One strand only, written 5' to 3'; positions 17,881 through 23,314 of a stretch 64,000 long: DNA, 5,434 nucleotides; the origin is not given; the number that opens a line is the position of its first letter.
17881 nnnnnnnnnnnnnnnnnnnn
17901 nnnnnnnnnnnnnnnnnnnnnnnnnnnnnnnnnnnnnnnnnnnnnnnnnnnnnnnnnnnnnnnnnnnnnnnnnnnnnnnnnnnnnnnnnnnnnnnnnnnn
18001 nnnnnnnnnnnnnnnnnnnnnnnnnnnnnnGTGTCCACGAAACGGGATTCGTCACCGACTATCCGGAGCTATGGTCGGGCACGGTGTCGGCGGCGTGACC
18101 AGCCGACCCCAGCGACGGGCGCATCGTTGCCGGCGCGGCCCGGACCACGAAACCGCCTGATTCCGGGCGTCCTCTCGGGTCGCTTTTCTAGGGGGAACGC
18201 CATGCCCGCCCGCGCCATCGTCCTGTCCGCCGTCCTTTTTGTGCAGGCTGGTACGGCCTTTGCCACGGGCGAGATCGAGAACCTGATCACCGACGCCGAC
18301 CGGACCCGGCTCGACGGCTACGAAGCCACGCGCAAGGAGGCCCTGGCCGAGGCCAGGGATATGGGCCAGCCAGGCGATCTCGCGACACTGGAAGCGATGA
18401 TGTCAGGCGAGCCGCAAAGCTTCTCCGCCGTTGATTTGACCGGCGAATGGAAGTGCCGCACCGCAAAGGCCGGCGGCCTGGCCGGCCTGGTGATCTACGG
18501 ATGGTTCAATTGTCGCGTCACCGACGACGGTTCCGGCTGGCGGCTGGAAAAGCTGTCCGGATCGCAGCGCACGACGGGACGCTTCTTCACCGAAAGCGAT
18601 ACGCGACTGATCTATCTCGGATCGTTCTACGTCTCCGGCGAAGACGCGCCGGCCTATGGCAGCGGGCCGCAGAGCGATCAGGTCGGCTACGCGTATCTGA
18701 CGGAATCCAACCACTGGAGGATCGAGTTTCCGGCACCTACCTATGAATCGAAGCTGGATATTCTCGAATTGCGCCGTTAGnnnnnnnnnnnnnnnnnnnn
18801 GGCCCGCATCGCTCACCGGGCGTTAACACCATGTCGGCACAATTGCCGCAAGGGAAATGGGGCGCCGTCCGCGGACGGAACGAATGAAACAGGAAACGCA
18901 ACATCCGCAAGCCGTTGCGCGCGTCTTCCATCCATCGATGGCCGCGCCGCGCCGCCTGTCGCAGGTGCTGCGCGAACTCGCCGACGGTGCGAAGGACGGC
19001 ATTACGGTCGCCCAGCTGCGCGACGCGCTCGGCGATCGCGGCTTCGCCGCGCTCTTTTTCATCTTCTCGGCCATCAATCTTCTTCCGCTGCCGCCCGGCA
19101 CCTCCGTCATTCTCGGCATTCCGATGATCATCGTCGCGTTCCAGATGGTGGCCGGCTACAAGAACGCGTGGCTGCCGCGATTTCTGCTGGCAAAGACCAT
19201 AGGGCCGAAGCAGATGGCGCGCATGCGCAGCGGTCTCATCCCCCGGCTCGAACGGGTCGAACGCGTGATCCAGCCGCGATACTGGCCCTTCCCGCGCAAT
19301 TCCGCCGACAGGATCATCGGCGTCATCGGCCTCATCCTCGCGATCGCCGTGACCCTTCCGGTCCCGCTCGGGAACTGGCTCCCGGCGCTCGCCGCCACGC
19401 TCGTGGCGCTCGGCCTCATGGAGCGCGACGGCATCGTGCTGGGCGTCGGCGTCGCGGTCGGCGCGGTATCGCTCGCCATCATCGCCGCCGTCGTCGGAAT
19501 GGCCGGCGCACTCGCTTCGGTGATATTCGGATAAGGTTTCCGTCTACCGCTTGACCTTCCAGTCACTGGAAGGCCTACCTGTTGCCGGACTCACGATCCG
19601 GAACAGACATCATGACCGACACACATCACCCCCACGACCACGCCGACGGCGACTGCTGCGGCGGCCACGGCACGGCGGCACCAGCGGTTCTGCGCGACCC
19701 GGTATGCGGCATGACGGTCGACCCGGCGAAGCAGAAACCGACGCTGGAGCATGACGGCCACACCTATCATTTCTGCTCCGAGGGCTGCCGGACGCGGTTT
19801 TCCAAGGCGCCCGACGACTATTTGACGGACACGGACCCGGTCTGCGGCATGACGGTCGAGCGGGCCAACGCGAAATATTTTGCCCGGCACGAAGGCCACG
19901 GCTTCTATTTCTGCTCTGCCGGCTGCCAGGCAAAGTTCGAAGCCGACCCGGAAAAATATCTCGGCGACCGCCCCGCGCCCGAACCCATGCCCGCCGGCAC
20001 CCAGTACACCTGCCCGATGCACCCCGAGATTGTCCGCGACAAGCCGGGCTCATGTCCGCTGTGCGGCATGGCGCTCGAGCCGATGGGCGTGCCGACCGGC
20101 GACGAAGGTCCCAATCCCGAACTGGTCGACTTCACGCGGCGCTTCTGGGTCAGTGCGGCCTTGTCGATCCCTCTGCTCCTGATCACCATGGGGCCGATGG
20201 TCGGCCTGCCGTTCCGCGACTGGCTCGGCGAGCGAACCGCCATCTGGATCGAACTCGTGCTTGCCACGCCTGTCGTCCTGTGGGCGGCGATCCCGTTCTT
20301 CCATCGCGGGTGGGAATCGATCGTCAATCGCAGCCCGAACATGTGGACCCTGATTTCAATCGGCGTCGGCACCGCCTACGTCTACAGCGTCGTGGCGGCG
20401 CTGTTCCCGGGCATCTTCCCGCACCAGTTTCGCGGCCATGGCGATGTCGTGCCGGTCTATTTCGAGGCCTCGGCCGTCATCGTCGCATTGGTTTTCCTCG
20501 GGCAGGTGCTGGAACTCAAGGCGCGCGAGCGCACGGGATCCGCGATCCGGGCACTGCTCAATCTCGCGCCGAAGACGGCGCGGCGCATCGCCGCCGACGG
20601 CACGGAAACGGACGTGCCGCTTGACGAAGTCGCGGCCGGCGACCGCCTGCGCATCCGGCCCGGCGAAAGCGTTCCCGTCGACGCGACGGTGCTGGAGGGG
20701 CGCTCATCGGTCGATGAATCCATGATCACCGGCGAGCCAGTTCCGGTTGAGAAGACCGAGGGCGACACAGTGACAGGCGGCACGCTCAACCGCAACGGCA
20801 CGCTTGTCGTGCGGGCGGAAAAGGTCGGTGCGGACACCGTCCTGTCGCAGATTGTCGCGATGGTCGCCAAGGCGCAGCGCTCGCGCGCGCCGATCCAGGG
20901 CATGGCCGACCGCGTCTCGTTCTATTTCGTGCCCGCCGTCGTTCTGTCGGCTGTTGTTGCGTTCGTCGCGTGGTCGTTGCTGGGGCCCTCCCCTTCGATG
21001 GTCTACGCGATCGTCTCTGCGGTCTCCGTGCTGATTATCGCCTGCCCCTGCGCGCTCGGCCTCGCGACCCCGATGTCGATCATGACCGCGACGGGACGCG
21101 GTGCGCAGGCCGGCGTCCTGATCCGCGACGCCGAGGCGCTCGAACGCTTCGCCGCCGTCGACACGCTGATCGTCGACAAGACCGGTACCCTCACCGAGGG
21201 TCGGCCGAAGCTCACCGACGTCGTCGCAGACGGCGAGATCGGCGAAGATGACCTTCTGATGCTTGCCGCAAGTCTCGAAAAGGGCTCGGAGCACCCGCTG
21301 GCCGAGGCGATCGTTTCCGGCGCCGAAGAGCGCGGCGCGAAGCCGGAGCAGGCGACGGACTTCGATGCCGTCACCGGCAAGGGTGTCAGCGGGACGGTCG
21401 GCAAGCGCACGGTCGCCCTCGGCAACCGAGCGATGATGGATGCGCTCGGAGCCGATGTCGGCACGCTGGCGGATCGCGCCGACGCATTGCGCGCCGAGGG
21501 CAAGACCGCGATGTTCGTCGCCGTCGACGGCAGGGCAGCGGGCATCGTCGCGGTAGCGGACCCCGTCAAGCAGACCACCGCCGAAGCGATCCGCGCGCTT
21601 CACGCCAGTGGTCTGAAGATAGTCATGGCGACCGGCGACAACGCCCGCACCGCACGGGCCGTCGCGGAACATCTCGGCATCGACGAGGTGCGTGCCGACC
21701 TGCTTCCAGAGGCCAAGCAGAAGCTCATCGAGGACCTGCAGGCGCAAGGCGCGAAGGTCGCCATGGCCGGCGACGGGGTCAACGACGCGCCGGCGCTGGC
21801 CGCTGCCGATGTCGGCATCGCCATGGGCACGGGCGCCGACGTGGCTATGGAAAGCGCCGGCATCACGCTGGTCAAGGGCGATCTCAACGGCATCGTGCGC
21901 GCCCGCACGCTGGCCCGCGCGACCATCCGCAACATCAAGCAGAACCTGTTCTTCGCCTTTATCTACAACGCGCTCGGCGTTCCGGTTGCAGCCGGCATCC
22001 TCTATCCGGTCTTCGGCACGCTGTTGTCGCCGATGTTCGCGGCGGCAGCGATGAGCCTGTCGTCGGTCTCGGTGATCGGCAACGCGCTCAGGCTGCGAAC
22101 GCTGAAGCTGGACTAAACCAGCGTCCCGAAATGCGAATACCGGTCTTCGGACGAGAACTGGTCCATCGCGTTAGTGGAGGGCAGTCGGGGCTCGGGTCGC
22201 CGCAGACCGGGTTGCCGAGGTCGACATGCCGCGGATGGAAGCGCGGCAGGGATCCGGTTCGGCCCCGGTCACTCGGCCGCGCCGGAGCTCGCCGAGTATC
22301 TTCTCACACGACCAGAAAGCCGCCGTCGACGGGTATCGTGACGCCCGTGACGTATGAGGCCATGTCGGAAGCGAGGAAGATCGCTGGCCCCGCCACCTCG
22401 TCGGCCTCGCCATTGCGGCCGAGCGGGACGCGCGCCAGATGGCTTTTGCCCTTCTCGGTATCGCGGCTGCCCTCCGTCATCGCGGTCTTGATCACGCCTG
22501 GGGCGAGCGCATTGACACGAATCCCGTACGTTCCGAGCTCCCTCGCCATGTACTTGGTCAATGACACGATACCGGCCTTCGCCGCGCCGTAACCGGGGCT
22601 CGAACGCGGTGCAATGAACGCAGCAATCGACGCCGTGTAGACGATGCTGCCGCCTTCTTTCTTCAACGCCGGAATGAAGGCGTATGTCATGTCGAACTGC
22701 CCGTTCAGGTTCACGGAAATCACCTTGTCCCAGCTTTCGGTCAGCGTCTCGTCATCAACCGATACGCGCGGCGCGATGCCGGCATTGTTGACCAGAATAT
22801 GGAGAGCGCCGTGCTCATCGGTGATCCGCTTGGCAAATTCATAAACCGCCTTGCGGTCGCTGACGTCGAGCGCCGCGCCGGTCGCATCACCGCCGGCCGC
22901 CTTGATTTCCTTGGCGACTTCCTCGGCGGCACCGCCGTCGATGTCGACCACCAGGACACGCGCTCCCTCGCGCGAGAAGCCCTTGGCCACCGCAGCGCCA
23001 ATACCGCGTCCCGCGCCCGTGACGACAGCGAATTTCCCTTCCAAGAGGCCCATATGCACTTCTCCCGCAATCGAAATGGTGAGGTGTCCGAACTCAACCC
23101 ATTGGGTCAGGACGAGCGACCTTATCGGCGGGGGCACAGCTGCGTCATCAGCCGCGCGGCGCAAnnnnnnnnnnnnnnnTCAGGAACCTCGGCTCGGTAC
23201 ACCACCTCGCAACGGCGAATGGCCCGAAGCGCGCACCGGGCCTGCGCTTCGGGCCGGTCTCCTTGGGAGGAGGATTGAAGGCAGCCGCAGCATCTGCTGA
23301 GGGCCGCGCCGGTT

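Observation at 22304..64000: Forty-kb accessory catabolic island whose enzyme set suggests cyclic enone/ketone (terpenoid-like) degradation: enone reduction, Baeyer-Villiger oxygenation, lactone hydrolysis, CoA activation and branched-chain beta-oxidation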

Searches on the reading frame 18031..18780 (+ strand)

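Call 40: search_protein_families(library=pfam, proteins=[window:18031-18780:+], max_evalue=0.00001)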
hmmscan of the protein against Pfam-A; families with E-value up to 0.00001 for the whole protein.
window:18031-18780:+ (249 aa): 1 family
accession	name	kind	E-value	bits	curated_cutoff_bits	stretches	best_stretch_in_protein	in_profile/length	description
PF16233.10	DUF4893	-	7e-50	169.4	36.2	1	85-247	4-169/169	Domain of unknown function (DUF4893)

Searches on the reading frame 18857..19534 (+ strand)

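Call 40: search_protein_families(library=pfam, proteins=[window:18857-19534:+], max_evalue=0.00001)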
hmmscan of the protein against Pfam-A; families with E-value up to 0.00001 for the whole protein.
window:18857-19534:+ (225 aa): 1 family
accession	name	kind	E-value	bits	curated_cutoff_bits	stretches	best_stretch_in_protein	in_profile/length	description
PF06055.17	ExoD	-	7.3e-48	162.8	23.8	1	34-210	1-179/180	Exopolysaccharide synthesis, ExoD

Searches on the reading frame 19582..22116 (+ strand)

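Call 40: search_protein_families(library=pfam, proteins=[window:19582-22116:+], max_evalue=0.00001)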
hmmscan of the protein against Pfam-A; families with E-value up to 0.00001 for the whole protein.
window:19582-22116:+ (844 aa): 5 families
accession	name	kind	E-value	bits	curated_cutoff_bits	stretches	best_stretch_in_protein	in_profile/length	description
PF00122.25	E1-E2_ATPase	-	3.9e-57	193.1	28.1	1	328-509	2-180/181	E1-E2 ATPase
PF00702.32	Hydrolase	-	3.7e-39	135.6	26.4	1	526-743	1-191/191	haloacid dehalogenase-like hydrolase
PF04945.19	YHS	-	2.8e-25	88.5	30.3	2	39-82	3-45/47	YHS domain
PF19335.5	HMBD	-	2.8e-14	53.2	23.6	1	142-167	2-27/28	Heavy metal binding domain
PF08282.18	Hydrolase_3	-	7.8e-10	39.3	20.9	0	712-773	192-253/255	haloacid dehalogenase-like hydrolase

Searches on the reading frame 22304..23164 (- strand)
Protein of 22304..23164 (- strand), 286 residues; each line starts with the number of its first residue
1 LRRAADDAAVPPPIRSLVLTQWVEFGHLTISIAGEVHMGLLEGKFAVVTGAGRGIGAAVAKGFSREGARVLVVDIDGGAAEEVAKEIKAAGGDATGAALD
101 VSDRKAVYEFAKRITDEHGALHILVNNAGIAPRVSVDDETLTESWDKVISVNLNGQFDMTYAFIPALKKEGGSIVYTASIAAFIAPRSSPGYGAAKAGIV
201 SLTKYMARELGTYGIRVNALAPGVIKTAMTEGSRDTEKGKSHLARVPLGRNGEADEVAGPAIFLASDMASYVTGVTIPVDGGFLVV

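Call 5: search_protein_families(library=pfam, proteins=[window:22304-23164:-])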
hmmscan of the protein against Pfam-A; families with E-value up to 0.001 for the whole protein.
window:22304-23164:- (286 aa): 3 families
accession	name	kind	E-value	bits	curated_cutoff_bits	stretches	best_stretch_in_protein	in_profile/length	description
PF13561.12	adh_short_C2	-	1e-65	222.1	27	1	50-283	1-235/236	Enoyl-(Acyl carrier protein) reductase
PF00106.31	adh_short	-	3.6e-56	190.2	26.6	1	44-237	1-194/195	short chain dehydrogenase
PF08659.16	KR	-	1.9e-11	44.6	22.6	1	47-208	4-165/180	KR domain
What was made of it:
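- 22304..23053 (-): SDR_a, a classical short-chain dehydrogenase. The open frame extends to 23164; the likely ATG start at 23053 gives 249 aa. Pfam adh_short_C2, E = 1e-65 (call 5).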

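Call 17: search_protein_families(library=ncbifam, proteins=[window:22304-23164:-], max_evalue=0.00001)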
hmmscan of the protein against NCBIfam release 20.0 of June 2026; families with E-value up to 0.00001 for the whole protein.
window:22304-23164:- (286 aa): 233 families (the best 25 are shown)
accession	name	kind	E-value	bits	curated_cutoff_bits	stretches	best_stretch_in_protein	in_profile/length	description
NF004198.0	PRK05653.1-3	equivalog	3.6e-69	233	296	1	39-284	3-247/248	3-oxoacyl-ACP reductase FabG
NF005559.1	PRK07231.1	subfamily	8.1e-69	231.9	215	1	41-284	2-248/249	glucose 1-dehydrogenase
NF052558.1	MBtsdlDhBudC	equivalog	2.8e-65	220.4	270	1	42-283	2-241/250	meso-2,3-butanediol dehydrogenase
NF009466.0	PRK12826.1-2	subfamily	1.7e-64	217.7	222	1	44-283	4-244/248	3-oxoacyl-ACP reductase FabG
NF004791.0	PRK06138.1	equivalog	6.8e-63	212.3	312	1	41-285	3-251/252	SDR family oxidoreductase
TIGR01830.1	3oxo_ACP_reduc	equivalog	9e-63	212.1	297.75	1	46-283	1-238/239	3-oxoacyl-[acyl-carrier-protein] reductase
NF004197.0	PRK05653.1-1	equivalog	3.1e-61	207.2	332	1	41-284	5-247/249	3-oxoacyl-ACP reductase FabG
NF005853.0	PRK07774.1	equivalog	8.1e-61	205.6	303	1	41-284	4-247/250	SDR family oxidoreductase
NF006366.0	PRK08589.1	equivalog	3.5e-60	203.6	386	1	38-284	1-253/272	SDR family oxidoreductase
NF005446.0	PRK07035.1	equivalog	3.5e-57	193.6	373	1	41-284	9-254/255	SDR family oxidoreductase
NF004818.0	PRK06172.1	equivalog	3.5e-57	193.6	336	1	40-284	4-251/253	SDR family oxidoreductase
NF053807.1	RhamDHLra1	equivalog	1.2e-55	189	400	1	40-285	1-249/252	L-rhamnose 1-dehydrogenase Lra1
TIGR01832.1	kduD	equivalog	1.7e-55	188.2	338.85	1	41-284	3-246/248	2-dehydro-3-deoxy-D-gluconate 5-dehydrogenase KduD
NF009468.0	PRK12826.1-4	equivalog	2.1e-55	188.2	318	1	41-284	5-248/256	SDR family oxidoreductase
NF005067.0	PRK06484.1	equivalog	2.6e-55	188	713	1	43-285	9-253/524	short chain dehydrogenase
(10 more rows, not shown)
